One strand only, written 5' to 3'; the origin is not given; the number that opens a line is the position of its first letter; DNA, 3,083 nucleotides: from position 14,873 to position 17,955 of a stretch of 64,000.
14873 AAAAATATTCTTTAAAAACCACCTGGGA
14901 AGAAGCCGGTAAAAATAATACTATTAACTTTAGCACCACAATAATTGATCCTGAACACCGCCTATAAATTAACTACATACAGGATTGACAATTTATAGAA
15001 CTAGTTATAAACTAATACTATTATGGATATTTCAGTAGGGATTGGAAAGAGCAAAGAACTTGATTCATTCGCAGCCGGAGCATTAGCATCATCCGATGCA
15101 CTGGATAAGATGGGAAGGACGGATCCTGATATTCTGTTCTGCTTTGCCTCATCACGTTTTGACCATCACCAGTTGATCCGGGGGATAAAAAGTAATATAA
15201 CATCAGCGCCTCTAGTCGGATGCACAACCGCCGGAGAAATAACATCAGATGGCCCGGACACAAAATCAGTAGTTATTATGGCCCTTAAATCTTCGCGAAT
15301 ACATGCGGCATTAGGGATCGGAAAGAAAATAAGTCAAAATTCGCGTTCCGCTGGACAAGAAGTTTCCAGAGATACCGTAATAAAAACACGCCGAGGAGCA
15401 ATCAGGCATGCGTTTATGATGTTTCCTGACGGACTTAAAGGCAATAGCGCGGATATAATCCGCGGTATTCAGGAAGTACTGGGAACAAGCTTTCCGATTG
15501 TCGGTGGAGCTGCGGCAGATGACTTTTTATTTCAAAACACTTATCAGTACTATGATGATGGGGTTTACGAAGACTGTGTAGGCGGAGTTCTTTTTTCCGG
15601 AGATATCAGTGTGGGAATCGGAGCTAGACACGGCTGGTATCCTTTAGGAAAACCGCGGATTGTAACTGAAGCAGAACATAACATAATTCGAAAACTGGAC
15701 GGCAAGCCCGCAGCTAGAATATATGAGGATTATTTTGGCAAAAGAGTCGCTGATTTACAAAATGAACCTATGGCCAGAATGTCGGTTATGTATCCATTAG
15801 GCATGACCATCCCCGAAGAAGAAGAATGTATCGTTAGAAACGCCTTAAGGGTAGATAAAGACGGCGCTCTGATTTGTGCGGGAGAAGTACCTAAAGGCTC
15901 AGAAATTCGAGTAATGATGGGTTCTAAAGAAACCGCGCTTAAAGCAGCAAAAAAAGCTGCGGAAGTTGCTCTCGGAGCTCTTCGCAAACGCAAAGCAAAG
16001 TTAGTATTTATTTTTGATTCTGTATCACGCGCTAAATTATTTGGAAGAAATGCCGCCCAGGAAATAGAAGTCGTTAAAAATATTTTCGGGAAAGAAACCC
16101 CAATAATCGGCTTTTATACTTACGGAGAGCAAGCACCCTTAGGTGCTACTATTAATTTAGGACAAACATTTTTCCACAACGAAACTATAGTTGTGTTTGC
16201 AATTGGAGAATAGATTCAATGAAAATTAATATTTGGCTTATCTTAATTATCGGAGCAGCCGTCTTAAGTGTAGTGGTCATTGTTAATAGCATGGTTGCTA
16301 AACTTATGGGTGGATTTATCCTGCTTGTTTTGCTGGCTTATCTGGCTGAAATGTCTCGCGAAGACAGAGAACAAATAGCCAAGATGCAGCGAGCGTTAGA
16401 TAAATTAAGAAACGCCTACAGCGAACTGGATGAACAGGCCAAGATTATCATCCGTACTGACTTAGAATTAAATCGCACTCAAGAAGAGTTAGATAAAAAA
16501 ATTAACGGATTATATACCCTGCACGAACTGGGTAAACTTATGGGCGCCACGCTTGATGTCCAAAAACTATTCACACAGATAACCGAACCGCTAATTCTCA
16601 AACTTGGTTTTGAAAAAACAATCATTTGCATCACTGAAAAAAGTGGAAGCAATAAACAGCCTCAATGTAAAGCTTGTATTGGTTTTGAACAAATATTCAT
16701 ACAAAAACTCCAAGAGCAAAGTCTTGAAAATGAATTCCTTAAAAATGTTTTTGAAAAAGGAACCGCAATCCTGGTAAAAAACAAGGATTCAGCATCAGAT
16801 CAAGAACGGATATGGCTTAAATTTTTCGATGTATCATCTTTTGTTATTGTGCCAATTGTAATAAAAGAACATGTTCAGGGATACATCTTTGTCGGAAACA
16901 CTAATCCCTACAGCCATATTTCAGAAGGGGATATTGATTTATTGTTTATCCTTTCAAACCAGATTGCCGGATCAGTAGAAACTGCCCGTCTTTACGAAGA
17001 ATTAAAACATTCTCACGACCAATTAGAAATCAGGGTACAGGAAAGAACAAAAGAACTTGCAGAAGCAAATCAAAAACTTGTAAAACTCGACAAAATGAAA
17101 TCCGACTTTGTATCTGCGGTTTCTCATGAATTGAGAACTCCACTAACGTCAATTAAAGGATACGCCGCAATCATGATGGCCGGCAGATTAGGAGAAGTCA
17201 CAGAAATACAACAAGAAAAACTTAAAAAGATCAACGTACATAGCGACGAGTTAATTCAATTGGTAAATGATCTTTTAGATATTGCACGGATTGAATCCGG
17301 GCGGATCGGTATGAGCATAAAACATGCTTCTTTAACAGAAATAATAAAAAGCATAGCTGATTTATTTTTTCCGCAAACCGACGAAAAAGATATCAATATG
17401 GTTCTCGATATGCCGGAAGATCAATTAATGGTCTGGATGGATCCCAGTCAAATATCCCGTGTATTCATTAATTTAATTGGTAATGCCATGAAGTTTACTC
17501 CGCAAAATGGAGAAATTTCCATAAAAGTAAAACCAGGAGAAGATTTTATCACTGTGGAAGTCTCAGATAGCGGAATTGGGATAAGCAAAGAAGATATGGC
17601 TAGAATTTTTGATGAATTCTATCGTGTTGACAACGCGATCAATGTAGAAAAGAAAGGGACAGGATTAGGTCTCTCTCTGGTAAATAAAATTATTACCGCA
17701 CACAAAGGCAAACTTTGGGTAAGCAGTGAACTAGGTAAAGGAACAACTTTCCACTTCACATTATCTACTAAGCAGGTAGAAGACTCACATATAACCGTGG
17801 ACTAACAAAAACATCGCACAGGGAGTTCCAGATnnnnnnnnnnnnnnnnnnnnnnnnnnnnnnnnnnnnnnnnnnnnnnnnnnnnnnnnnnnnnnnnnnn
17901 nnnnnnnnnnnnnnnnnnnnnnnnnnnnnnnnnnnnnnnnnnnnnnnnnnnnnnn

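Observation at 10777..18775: c-di-GMP-wired pilus/secretion module fused onto the 3' end of the trp operon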

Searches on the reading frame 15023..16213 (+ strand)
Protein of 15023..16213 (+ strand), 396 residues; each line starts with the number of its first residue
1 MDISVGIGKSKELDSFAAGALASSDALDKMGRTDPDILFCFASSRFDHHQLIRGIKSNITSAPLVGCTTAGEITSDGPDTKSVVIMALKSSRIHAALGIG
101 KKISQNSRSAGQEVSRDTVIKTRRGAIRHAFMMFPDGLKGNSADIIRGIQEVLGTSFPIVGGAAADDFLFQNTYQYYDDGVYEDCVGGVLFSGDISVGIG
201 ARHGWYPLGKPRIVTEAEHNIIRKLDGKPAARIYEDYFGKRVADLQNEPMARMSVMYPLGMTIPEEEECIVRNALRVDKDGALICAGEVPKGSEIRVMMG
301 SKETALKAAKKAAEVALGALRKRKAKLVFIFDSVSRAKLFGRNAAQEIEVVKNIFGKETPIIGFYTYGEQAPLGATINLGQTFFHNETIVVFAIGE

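Call 3: search_protein_families(library=pfam, proteins=[window:15023-16213:+], max_evalue=0.01)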
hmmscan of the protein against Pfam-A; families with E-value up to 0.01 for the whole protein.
window:15023-16213:+ (396 aa): 2 families
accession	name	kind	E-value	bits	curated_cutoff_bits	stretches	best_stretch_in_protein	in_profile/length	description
PF08495.15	FIST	-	1.6e-51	175.4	23.2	1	37-228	2-189/189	FIST N domain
PF10442.14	FIST_C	-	1.6e-31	109.6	28.5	1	230-372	1-131/131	FIST C domain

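Call 4: search_protein_families(library=ncbifam, proteins=[window:15023-16213:+], max_evalue=0.01)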
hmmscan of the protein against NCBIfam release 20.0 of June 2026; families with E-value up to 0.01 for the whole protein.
window:15023-16213:+ (396 aa): 1 family
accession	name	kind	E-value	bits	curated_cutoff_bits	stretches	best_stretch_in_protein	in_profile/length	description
NF041558.1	NosP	equivalog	1.8e-33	116.1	450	1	21-383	10-362/368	nitric oxide-sensing protein NosP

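Call 39: search_solved_structures(query=window:15023-16213:+, max_evalue=1, show_alignments=1)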
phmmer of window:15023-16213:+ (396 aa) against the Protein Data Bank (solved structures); distinct sequences matched with E-value up to 1: 3.
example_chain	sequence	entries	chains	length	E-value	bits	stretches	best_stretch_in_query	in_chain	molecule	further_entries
3k6a_A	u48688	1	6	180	0.48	12.5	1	221-277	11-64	Molybdenum cofactor biosynthesis protein Mog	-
2f7w_A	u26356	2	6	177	0.58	12.2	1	225-277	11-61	molybdenum cofactor biosynthesis protein Mog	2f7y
2mm0_A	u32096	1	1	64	0.71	11.9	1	272-312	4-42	Host-selective toxin protein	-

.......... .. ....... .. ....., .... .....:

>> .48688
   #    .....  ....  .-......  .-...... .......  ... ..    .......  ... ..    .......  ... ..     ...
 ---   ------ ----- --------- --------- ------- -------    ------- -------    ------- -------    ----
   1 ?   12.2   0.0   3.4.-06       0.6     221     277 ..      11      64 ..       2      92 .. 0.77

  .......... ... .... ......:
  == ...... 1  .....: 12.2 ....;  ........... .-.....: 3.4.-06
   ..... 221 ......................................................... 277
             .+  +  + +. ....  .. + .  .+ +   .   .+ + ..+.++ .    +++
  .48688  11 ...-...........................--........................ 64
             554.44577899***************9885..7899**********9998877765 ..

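Call 51: find_related_loci(query=A2, collection=metagenome_contigs, flank=10000)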
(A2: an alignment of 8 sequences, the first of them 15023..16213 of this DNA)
Query A2 (396 aa) in metagenome_contigs; peptide patterns used: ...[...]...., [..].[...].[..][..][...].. (x = any residue, [..] = any of these).
589 stretches matched a pattern; 435 encode a relative of the query (tblastn E <= 1e-3); the best 80 are kept; 80 distinct loci.
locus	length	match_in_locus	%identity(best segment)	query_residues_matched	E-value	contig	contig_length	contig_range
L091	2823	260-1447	83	1-396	0e+0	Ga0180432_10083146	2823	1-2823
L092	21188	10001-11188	79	1-396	0e+0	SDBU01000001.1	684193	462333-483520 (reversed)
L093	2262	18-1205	75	1-396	0e+0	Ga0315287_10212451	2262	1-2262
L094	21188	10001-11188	79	1-396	0e+0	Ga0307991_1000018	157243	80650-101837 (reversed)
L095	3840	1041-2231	76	1-396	0e+0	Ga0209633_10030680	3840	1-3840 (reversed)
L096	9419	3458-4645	77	1-396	0e+0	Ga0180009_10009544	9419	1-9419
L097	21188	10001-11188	77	1-396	0e+0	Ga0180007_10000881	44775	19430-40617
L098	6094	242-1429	66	1-396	0e+0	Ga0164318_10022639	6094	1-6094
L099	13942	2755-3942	77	1-396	0e+0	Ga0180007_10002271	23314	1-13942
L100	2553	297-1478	55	1-396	2e-158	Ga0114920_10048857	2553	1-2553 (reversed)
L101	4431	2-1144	52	14-396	3e-147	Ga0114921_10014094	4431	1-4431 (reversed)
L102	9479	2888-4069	52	3-396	6e-137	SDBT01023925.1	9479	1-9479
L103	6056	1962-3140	52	1-394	8e-133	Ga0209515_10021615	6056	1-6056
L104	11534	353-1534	49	1-394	1e-130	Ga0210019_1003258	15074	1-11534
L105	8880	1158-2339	52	1-396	1e-130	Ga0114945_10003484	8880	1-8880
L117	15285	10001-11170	52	1-394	4e-125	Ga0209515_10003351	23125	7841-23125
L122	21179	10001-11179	52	1-394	1e-125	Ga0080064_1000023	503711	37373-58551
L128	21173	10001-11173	42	5-396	5e-102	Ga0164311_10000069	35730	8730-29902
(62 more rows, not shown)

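Call 70: search_protein_families(library=pfam, proteins=[L117:8714-9865:-, L117:7230-8717:-, L117:6640-7233:-, L117:5304-6647:-, L117:4267-5307:-, L117:2508-4250:-, L117:1673-2599:-, L117:13745-15283:-, L122:7159-9360:-, L122:5193-6539:-], max_evalue=0.001)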
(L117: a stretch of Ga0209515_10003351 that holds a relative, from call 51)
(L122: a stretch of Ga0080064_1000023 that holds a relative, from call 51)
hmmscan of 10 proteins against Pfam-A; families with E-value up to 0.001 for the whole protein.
L117:8714-9865:- (383 aa): 2 families
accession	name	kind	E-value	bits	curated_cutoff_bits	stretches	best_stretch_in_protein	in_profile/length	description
PF00266.25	Aminotran_5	-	1.8e-59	202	21.5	1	17-364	14-370/371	Aminotransferase class-V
PF01212.27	Beta_elim_lyase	-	1.4e-05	25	27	1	41-176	29-169/288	Beta-eliminating lyase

L117:7230-8717:- (495 aa): 2 families
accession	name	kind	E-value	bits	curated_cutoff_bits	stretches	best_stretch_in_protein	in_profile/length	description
PF00883.26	Peptidase_M17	-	2.3e-126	421.7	25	1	179-485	2-310/310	Cytosol aminopeptidase family, catalytic domain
PF02789.23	Peptidase_M17_N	-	4.3e-19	69.1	23.4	1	18-138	1-127/129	Cytosol aminopeptidase family, N-terminal domain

L117:6640-7233:- (197 aa): 2 families
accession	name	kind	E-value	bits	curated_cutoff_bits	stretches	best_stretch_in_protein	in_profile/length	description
PF01227.27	GTP_cyclohydroI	-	3.6e-75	251.8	27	1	18-192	4-178/179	GTP cyclohydrolase I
PF14489.11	QueF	-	0.00076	20.1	27.3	0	91-149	1-59/81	QueF-like protein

L117:5304-6647:- (447 aa): 1 family
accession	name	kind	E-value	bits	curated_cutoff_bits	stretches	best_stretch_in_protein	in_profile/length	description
PF01964.24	ThiC_Rad_SAM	-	4.1e-193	642.3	25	1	7-426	1-419/420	Radical SAM ThiC family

L117:4267-5307:- (346 aa): 1 family
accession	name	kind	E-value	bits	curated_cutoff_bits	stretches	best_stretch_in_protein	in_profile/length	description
PF02445.21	NadA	-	7.5e-115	383.5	27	1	9-303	2-295/295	Quinolinate synthetase A protein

L117:2508-4250:- (580 aa): 4 families
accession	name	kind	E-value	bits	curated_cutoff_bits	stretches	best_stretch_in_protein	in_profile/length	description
PF01855.24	POR_N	-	1.6e-59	201.9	27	1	209-444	2-229/231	Pyruvate flavodoxin/ferredoxin oxidoreductase, thiamine diP-bdg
PF01558.24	POR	-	9.8e-44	150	27.4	1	12-174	1-172/173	Pyruvate ferredoxin/flavodoxin oxidoreductase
PF17147.9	PFOR_II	-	1.5e-15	57.9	27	1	470-568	2-102/102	Pyruvate:ferredoxin oxidoreductase core domain II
PF02780.25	Transketolase_C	-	3.1e-05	24.3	25.9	1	467-545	8-86/124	Transketolase, C-terminal domain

L117:1673-2599:- (308 aa): 2 families
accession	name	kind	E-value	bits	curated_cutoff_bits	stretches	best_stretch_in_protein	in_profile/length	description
PF02775.26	TPP_enzyme_C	-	1.5e-30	106.4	21.9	1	78-225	2-151/151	Thiamine pyrophosphate enzyme, C-terminal TPP binding domain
PF12367.13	PFO_beta_C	-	3.9e-12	46.5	24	1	229-287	1-63/66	Pyruvate ferredoxin oxidoreductase beta subunit C terminal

L117:13745-15283:- (512 aa): 1 family
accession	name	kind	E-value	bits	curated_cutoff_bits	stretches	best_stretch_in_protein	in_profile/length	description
PF00294.29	PfkB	-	0.0002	21.2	25.8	0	11-298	24-288/302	pfkB family carbohydrate kinase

L122:7159-9360:- (733 aa): 2 families
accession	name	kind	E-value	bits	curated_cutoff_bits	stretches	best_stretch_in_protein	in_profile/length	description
PF00883.26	Peptidase_M17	-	4.1e-125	417.6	25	1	415-723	2-310/310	Cytosol aminopeptidase family, catalytic domain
PF02789.23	Peptidase_M17_N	-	2.4e-19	70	23.4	1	256-376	2-128/129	Cytosol aminopeptidase family, N-terminal domain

L122:5193-6539:- (448 aa): 1 family
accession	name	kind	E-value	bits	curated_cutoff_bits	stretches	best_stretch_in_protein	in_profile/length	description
PF01964.24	ThiC_Rad_SAM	-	5.8e-193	641.8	25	1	7-426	1-419/420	Radical SAM ThiC family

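Call 80: search_protein_families(library=pfam, proteins=[L128:8673-9983:+, L128:9986-11176:+, L128:11180-12619:+, L128:12650-13732:+, L128:13729-15408:+, L128:15446-16396:+, L128:16393-17067:+, L128:17024-17482:+, L128:17520-18722:+, L128:18644-20296:+], max_evalue=0.001)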
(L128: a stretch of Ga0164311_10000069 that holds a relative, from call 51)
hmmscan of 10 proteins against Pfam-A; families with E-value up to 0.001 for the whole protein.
L128:8673-9983:+ (436 aa): 6 families
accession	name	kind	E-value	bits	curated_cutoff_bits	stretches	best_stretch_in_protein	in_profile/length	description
PF03721.20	UDPG_MGDP_dh_N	-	2e-48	164.9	27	1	17-192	3-181/187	UDP-glucose/GDP-mannose dehydrogenase family, NAD binding domain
PF00984.24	UDPG_MGDP_dh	-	3.1e-32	111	25.4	1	213-303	2-93/94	UDP-glucose/GDP-mannose dehydrogenase family, central domain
PF03720.21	UDPG_MGDP_dh_C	-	5.8e-19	68.8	30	1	331-422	2-101/103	UDP-glucose/GDP-mannose dehydrogenase family, UDP binding domain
PF03446.21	NAD_binding_2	-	3.1e-06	27.7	21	1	17-142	2-103/161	NAD binding domain of 6-phosphogluconate dehydrogenase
PF02737.24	3HCDH_N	-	4.1e-05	24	22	1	17-98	2-88/180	3-hydroxyacyl-CoA dehydrogenase, NAD binding domain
PF01210.29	NAD_Gly3P_dh_N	-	0.00054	20.4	23.1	0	17-102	2-83/158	NAD-dependent glycerol-3-phosphate dehydrogenase N-terminus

L128:9986-11176:+ (396 aa): 2 families
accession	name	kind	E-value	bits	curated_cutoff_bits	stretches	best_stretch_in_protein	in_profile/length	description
PF08495.15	FIST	-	2.2e-41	142.3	23.2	1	38-229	2-189/189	FIST N domain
PF10442.14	FIST_C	-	1.2e-24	87.4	28.5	1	231-372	1-131/131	FIST C domain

L128:11180-12619:+ (479 aa): 4 families
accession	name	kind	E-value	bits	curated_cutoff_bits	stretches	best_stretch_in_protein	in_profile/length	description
PF00990.26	GGDEF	-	6.3e-17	62.2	23.8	1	287-384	5-108/161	Diguanylate cyclase, GGDEF domain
PF13185.12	GAF_2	-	9.6e-10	39.2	28.6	1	126-270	3-135/136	GAF domain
PF01590.32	GAF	-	1.8e-08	35.4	22.4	1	127-270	2-133/133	GAF domain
PF13492.12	GAF_3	-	0.0001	23.1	27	1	131-271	6-128/129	GAF domain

L128:12650-13732:+ (360 aa): 3 families
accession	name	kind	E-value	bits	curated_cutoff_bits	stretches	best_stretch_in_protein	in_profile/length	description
PF00437.27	T2SSE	-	1.1e-48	166.3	24.9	1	14-281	16-283/370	Type II/IV secretion system protein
PF13401.12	AAA_22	-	3.4e-05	24.6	27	1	129-189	4-54/130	AAA domain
PF20720.3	nSTAND3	-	0.00072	19.7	27.2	0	127-180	14-69/155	Novel STAND NTPase 3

L128:13729-15408:+ (559 aa): 4 families
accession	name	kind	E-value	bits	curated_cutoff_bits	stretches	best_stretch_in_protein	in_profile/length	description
PF00437.27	T2SSE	-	6e-142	473.1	24.9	1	173-555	5-370/370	Type II/IV secretion system protein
PF05157.20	MshEN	-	2.5e-24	85.5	23.1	1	63-148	1-87/90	MshEN domain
PF13555.12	AAA_29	-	0.00045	20.3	27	1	298-327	11-39/61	P-loop containing region of AAA domain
PF25199.1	nSTAND_NTPase5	-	0.00063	20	34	0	307-350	38-82/145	Novel STAND NTPase 5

L128:15446-16396:+ (316 aa): 0 families

L128:16393-17067:+ (224 aa): 2 families
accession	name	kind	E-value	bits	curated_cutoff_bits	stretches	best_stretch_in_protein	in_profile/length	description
PF08334.16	T2SSG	-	7.4e-09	36.1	21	1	34-116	7-95/108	Type II secretion system (T2SS), protein G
PF07963.17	N_methyl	-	2.9e-06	27.1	21.2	1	2-26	3-27/27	Prokaryotic N-terminal methylation motif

L128:17024-17482:+ (152 aa): 2 families
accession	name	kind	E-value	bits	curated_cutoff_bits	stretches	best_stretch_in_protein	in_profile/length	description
PF08334.16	T2SSG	-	1.2e-07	32.2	21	1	45-137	6-102/108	Type II secretion system (T2SS), protein G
PF07963.17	N_methyl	-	1.7e-07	31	21.2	1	15-38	4-27/27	Prokaryotic N-terminal methylation motif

L128:17520-18722:+ (400 aa): 1 family
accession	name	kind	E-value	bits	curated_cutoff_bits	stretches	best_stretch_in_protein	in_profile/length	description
PF00482.28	T2SSF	-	1.5e-58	196.6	25.2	2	66-189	1-125/125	Type II secretion system (T2SS), protein F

L128:18644-20296:+ (550 aa): 1 family
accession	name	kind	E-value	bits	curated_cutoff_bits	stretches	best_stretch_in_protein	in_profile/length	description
PF11104.14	PilM_2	-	0.00022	20.7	27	0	72-229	41-206/340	Type IV pilus assembly protein PilM;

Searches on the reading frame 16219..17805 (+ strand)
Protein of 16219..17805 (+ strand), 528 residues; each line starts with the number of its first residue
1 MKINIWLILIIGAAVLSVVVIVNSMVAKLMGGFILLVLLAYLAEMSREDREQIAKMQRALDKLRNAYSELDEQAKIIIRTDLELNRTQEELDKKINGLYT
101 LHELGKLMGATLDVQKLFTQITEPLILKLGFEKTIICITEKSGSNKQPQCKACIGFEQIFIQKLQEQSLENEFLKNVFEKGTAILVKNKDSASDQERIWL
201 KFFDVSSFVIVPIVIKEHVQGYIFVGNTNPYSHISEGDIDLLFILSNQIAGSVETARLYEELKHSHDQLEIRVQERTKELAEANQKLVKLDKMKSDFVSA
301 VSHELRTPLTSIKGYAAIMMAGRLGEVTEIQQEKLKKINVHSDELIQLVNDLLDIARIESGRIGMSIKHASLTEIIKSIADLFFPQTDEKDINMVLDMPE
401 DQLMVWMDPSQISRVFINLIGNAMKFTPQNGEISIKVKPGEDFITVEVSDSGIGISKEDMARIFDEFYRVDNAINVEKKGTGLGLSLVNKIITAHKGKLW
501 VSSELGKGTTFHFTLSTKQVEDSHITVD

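Call 3: search_protein_families(library=pfam, proteins=[window:16219-17805:+], max_evalue=0.01)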
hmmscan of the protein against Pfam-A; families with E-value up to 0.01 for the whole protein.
window:16219-17805:+ (528 aa): 6 families
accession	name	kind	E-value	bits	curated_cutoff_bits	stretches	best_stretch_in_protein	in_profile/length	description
PF02518.31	HATPase_c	-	4.6e-31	108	26.4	1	408-517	2-109/111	Histidine kinase-, DNA gyrase B-, and HSP90-like ATPase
PF00512.31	HisKA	-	1.1e-19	70.6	26.9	1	293-361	1-66/66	His Kinase A (phospho-acceptor) domain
PF13185.12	GAF_2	-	8.7e-06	26.4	28.6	1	112-250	2-132/136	GAF domain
PF01590.32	GAF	-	2.3e-05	25.4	22.4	1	113-251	1-131/133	GAF domain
PF13492.12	GAF_3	-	0.00022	22.1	27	1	203-254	78-128/129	GAF domain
PF14501.12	HATPase_c_5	-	0.0014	18.9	22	0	409-503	3-90/102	GHKL domain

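Call 4: search_protein_families(library=ncbifam, proteins=[window:16219-17805:+], max_evalue=0.01)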
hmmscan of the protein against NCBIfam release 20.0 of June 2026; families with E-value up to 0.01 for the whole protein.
window:16219-17805:+ (528 aa): 90 families (the best 25 are shown)
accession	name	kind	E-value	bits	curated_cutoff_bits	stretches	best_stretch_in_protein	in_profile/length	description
NF046044.1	PnpS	equivalog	5.5e-70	236.3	400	1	287-515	163-389/390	two-component system histidine kinase PnpS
NF033092.0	HK_WalK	equivalog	2e-65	221.5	725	1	289-516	367-593/594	cell wall metabolism sensor histidine kinase WalK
TIGR02966.1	phoR_proteo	equivalog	1.2e-62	211.8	334.2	1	285-515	105-333/333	phosphate regulon sensor histidine kinase PhoR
NF047874.1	MASE3_PAS_HK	subfamily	2.4e-59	201.8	560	1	271-526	375-634/655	MASE3 domain-containing sensor histidine kinase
TIGR02956.1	TMAO_torS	equivalog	1e-53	182.7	676.5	1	255-524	411-689/967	TMAO reductase system sensor histidine kinase/response regulator TorS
NF011874.0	PRK15347.1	equivalog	7.4e-51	173.2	852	1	257-520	361-617/921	two component system sensor kinase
NF041735.1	hist_kin_RppB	equivalog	6e-50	170.3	400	1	295-515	217-437/438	two-component system sensor histidine kinase RppB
NF045911.1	TCSHisKinNblS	equivalog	7.3e-50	169.9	1000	1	287-516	381-619/621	two-component system sensor histidine kinase NblS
NF047465.1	hybrid_HK_LvrA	exception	8.3e-49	166.3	1200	1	272-515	180-420/819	hybrid histidine kinase/response regulator LvrA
NF038297.2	hybrid_HK_HrmK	equivalog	1.2e-48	166.2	725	1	79-523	28-463/607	hybrid histidine kinase/response regulator HrmK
NF040691.1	MtrAB_MtrB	equivalog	3e-48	165.1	450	1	273-518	250-493/507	MtrAB system histidine kinase MtrB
NF006800.0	PRK09303.1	equivalog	8e-48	163.3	342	1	261-516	117-376/383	histidine kinase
NF033093.1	HK_VicK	exception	4.8e-47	160.6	680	1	291-516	206-434/448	cell wall metabolism sensor histidine kinase VicK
NF033091.0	HK_VanS_ACDEFG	equivalog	4e-46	157.4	400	1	268-513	48-290/293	vancomycin resistance histidine kinase VanS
NF008468.0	PRK11360.1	equivalog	2.4e-45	155.1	646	1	296-522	398-613/616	two-component system sensor histidine kinase AtoS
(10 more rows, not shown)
